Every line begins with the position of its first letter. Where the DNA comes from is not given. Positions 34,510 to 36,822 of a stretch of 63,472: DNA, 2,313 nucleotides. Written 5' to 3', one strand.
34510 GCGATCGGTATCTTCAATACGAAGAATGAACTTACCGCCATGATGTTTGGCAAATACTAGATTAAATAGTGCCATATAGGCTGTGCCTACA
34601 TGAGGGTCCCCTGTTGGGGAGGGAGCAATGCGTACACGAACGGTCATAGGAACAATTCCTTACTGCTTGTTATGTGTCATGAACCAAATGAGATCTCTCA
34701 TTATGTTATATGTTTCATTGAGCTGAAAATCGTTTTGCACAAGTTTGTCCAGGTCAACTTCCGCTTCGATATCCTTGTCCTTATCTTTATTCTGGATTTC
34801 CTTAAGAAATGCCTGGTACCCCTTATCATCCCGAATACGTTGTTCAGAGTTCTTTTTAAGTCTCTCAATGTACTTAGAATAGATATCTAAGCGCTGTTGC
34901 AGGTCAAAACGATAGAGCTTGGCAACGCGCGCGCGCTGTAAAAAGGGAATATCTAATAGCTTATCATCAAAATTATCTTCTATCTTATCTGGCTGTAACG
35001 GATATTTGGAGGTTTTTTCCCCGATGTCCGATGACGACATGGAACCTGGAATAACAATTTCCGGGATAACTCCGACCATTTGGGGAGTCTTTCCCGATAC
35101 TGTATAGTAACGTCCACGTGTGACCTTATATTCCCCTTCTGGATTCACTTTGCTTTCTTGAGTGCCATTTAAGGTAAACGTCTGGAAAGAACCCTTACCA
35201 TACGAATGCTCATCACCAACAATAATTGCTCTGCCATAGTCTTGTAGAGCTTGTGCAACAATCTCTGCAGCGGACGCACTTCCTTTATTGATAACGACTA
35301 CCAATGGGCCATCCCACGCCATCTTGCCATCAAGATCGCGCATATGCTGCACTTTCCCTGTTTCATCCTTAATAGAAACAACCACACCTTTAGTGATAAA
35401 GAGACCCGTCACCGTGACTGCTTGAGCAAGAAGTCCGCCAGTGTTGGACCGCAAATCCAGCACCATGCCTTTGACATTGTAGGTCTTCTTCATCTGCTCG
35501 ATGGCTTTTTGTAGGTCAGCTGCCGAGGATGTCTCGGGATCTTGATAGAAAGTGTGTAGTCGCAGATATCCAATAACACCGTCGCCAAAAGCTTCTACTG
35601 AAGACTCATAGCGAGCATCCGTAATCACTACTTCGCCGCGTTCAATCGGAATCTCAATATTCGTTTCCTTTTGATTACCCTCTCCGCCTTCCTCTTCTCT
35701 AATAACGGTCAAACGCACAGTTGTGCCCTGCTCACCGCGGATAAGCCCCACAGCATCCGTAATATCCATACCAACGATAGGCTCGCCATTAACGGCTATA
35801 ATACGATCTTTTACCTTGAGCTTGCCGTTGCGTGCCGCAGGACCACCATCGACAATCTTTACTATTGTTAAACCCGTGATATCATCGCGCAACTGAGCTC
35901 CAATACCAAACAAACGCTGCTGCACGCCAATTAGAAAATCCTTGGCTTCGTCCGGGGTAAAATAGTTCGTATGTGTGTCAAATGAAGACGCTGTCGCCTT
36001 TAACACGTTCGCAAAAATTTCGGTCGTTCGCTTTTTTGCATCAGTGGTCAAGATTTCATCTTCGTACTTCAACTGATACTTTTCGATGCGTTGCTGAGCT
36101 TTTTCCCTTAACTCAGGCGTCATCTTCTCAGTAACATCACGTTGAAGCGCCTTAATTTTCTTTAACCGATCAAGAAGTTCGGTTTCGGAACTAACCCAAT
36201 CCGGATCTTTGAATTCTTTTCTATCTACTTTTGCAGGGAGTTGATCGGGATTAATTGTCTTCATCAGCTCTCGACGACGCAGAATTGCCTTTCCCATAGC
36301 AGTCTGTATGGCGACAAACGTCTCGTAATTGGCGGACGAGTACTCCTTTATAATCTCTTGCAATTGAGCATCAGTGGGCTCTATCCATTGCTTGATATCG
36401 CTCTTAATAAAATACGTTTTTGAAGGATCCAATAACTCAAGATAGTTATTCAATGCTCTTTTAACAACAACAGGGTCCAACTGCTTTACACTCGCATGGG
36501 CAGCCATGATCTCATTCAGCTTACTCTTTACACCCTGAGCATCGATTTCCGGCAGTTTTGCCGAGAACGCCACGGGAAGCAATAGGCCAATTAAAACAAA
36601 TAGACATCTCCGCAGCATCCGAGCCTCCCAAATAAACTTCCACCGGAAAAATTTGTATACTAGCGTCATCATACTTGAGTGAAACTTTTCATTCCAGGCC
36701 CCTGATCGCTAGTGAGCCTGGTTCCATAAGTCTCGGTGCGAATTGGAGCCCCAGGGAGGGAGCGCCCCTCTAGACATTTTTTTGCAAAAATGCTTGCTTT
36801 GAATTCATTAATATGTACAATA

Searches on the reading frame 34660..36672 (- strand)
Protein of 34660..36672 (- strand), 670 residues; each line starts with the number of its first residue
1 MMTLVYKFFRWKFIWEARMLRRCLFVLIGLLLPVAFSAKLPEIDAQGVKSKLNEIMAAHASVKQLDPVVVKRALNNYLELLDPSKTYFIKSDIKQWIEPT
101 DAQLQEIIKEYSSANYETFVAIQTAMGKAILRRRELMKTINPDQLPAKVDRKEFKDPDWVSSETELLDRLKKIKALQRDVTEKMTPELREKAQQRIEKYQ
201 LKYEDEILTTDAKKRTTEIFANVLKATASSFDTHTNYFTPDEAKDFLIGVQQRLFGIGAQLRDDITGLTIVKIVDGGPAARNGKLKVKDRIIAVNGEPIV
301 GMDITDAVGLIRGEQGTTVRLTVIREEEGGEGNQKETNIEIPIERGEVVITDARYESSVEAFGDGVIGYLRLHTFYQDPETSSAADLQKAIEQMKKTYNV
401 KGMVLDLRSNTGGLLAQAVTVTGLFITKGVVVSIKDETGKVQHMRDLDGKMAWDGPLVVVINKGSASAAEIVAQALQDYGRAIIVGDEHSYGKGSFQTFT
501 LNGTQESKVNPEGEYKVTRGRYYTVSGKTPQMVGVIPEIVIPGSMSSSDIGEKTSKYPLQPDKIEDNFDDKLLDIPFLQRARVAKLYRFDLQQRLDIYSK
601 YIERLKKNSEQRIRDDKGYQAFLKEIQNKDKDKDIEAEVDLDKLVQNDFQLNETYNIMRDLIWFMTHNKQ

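Call 80: search_protein_families(library=pfam, proteins=[window:34660-36672:-], max_evalue=0.01)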
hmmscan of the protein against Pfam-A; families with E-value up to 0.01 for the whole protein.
window:34660-36672:- (670 aa): 6 families
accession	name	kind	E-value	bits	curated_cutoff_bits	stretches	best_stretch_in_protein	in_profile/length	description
PF03572.23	Peptidase_S41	-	4.3e-42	143.9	24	1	367-540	2-164/165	Peptidase family S41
PF17804.6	TSP_NTD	-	4.1e-24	86.3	26.4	1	53-241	3-188/188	Tail specific protease N-terminal domain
PF17820.7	PDZ_6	-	7.2e-12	45.3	27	1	270-325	2-54/54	PDZ domain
PF00595.29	PDZ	-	2.9e-11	44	23.2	1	253-323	10-80/81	PDZ domain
PF13180.12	PDZ_2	-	1.9e-10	41.3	27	1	257-337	3-76/80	PDZ domain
PF11818.13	DUF3340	-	0.002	18.7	28.6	0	598-634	31-67/155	C-terminal domain of tail specific protease (DUF3340)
